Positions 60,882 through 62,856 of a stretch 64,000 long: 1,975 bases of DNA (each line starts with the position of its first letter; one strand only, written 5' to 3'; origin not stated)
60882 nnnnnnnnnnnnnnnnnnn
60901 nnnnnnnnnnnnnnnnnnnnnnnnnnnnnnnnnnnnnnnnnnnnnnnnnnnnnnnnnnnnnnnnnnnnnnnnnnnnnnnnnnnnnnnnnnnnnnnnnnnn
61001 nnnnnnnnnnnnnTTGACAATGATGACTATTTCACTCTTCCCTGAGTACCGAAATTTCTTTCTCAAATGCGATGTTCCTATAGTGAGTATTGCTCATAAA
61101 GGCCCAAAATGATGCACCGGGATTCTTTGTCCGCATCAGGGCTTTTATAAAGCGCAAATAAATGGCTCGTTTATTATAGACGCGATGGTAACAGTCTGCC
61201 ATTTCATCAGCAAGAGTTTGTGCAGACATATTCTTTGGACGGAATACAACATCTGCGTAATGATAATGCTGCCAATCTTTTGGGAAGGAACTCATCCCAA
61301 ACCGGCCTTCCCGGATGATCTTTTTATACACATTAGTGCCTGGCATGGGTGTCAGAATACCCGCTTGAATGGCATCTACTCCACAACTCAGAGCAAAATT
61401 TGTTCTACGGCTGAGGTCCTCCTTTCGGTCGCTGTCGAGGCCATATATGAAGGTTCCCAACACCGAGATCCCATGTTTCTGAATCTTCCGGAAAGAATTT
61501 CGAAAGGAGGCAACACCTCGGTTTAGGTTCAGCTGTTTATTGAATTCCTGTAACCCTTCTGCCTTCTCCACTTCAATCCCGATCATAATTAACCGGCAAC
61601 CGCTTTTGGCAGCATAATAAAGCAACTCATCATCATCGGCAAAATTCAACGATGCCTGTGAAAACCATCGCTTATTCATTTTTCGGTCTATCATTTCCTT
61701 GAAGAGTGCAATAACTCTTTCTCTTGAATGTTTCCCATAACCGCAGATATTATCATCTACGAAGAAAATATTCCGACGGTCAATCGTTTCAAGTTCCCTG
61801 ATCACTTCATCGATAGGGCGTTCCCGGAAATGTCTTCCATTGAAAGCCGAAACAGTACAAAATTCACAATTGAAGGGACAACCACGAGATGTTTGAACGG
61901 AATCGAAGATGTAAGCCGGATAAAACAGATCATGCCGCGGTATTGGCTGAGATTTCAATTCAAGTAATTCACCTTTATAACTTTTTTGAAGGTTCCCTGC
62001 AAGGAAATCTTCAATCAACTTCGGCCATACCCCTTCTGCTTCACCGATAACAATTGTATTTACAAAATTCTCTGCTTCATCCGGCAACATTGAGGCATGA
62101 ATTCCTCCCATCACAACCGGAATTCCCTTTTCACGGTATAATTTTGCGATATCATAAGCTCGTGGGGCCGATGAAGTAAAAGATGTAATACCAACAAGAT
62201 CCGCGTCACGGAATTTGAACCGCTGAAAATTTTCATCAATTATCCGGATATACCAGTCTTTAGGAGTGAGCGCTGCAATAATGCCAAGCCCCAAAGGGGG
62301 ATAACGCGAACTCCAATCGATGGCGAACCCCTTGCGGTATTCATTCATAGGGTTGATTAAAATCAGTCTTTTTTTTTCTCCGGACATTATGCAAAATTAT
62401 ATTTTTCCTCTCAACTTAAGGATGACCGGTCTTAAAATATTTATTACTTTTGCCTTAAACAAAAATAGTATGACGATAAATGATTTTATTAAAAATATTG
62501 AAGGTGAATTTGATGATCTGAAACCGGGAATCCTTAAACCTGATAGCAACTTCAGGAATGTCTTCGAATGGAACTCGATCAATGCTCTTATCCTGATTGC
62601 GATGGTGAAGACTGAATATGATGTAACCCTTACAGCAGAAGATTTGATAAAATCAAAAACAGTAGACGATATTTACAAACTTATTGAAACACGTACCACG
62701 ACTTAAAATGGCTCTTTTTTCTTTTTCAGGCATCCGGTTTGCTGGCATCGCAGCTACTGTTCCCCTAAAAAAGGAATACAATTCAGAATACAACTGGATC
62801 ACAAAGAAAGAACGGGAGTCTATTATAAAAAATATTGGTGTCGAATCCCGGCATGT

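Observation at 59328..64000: Partial lipid/polyketide-like cassette: FAAL, divergent B12-radical SAM, ACP, KAS III, SDR (continues beyond the window)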

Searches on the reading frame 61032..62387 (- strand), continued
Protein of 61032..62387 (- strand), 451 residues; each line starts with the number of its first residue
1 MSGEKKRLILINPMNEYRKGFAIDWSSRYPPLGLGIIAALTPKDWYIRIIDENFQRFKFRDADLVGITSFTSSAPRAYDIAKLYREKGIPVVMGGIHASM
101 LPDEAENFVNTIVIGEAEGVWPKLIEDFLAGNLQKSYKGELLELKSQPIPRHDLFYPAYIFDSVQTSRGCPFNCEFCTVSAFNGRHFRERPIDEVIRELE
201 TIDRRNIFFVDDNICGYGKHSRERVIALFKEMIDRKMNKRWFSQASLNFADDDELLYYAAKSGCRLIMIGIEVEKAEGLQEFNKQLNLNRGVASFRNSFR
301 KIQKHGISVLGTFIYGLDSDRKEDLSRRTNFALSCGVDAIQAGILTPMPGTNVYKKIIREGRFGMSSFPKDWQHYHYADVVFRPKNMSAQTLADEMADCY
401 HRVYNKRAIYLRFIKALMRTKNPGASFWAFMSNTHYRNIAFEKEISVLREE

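Call 97: fold_search(model_id=the predicted structure, library=pdb)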
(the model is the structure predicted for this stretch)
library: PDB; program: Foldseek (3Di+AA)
matches with E <= 10: 1615; with E <= 0.001: 83
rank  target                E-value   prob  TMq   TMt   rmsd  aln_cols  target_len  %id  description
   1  6fd2_A                1.3e-22  1.00  0.71  0.71   6.6       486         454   18  Radical SAM 1,2-diol dehydratase AprD4 in complex with its substrate paromamine (released 2018-01-17)
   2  6fd2_B                2.1e-22  1.00  0.72  0.72   6.7       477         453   18  Radical SAM 1,2-diol dehydratase AprD4 in complex with its substrate paromamine (released 2018-01-17)
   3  9ccb                  9.0e-20  1.00  0.63  0.67   8.7       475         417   18  X-ray crystal structure of methyl-coenzyme M reductase glutamine methylase (MgmA) from Methanothermobacter marburgensis  (released 2025-01-01)
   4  6wte_B                2.7e-19  1.00  0.70  0.61   7.0       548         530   16  Structure of radical S-adenosylmethionine methyltransferase, TsrM, from Kitasatospora setae with cobalamin and [4Fe-4S (released 2020-12-23)
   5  6wte_A                3.0e-19  1.00  0.71  0.58   6.8       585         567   14  Structure of radical S-adenosylmethionine methyltransferase, TsrM, from Kitasatospora setae with cobalamin and [4Fe-4S (released 2020-12-23)
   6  9n1b                  5.3e-19  1.00  0.70  0.52   6.5       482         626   17  Crystal structure of CysS from Corallococcus sp. CA054B with 5'-deoxyadenosine, methionine, and pantetheinylated 3-metho (released 2026-01-28)
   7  6wtf_A                1.8e-18  1.00  0.64  0.54   4.2       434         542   16  Structure of radical S-adenosylmethionine methyltransferase, TsrM, from Kitasatospora setae with tryptophan substrate  (released 2020-12-23)
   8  6wtf_B                2.2e-18  1.00  0.72  0.61   6.7       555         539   16  Structure of radical S-adenosylmethionine methyltransferase, TsrM, from Kitasatospora setae with tryptophan substrate  (released 2020-12-23)
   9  9n1d                  3.3e-18  1.00  0.72  0.53   6.4       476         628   16  Crystal structure of CysS from Corallococcus sp. CA054B with 5'-deoxyadenosine and methionine bound (released 2026-01-28)
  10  9n1c                  3.5e-18  1.00  0.69  0.51   6.6       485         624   16  Crystal structure of CysS from Corallococcus sp. CA054B with 5'-deoxyadenosine, methionine, and pantetheinylated 3-ethox (released 2026-01-28)
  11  7mjw_A                7.3e-17  1.00  0.65  0.66   4.8       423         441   17  Methylated MiaB in the complex with 5'-deoxyadenosine, methionine and RNA (released 2021-09-15)
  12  5ul4                  1.4e-16  1.00  0.71  0.46   6.6       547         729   15  Structure of Cobalamin-dependent S-adenosylmethionine radical enzyme OxsB with aqua-cobalamin and S-adenosylmethionine b (released 2017-04-19)
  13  5ul3                  2.2e-16  1.00  0.69  0.45   6.8       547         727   14  Structure of Cobalamin-dependent S-adenosylmethionine radical enzyme OxsB with aqua-cobalamin bound (released 2017-04-19)
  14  7mjz                  4.8e-16  1.00  0.63  0.63   5.9       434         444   16  The structure of MiaB with pentasulfide bridge (released 2021-09-15)
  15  7mjx_A                5.1e-16  1.00  0.65  0.66   4.8       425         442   18  MiaB in the complex with 5'-deoxyadenosine, methionine and RNA (released 2021-09-15)
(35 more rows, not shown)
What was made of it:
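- On Class B (cobalamin-dependent) radical SAM methyltransferases: The AF2 model superposes on cobalamin-bound TsrM, CysS, OxsB and TokK (call 97).
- Two of them, CysS and TokK, act on pantetheine-tethered substrates (call 97). Solved relatives CysS and TokK act on pantetheine-tethered substrates (call 97).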

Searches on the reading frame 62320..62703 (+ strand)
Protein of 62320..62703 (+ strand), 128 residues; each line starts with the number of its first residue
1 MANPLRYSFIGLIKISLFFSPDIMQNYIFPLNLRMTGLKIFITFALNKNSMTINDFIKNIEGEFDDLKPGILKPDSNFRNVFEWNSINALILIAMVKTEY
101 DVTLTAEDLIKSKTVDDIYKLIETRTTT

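Call 4: search_protein_families(library=pfam, proteins=[window:62320-62703:+], max_evalue=0.01)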
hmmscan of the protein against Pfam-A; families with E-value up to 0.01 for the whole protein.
window:62320-62703:+ (128 aa): 1 family
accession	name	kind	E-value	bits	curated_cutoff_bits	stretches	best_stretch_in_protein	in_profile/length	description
PF00550.31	PP-binding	-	1.2e-06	29.1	20.8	1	63-122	9-67/67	Phosphopantetheine attachment site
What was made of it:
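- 62470..62706 (+): Dedicated acyl carrier protein. Pfam PP-binding (call 4).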

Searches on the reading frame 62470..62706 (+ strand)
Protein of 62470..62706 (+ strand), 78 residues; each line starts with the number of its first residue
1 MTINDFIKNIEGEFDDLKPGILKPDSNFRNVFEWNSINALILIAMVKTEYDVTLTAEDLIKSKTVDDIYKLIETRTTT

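Call 10: search_protein_families(library=ncbifam, proteins=[window:62470-62703:+], max_evalue=0.001)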
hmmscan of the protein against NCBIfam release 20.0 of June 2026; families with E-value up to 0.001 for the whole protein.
window:62470-62703:+ (78 aa): 2 families
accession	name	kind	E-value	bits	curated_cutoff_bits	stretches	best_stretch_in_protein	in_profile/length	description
NF002148.0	PRK00982.1-2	subfamily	4e-06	26.6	71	1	6-75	8-77/79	acyl carrier protein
NF002150.0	PRK00982.1-4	subfamily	0.0005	20.3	66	0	16-76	19-79/80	acyl carrier protein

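Call 33: find_encoding_contigs(protein=window:62470-62706:+, flank=10000, max_places=10)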
Protein window:62470-62706:+ (78 aa): 2 contigs read that carry it; 2 places shown.
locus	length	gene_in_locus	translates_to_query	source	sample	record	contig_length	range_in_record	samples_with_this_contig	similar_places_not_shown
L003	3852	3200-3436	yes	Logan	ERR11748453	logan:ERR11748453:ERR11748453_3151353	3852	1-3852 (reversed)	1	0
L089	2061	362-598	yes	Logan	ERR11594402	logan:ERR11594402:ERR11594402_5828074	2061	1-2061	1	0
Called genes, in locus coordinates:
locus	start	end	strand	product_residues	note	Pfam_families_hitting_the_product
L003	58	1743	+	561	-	PF00501:AMP-binding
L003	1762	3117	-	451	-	PF02310:B12-binding, PF04055:Radical_SAM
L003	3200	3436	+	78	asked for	PF00550:PP-binding (weak)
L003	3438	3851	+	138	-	?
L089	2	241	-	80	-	?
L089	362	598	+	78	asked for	PF00550:PP-binding (weak)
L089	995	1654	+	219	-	PF08541:ACP_syn_III_C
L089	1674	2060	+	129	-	?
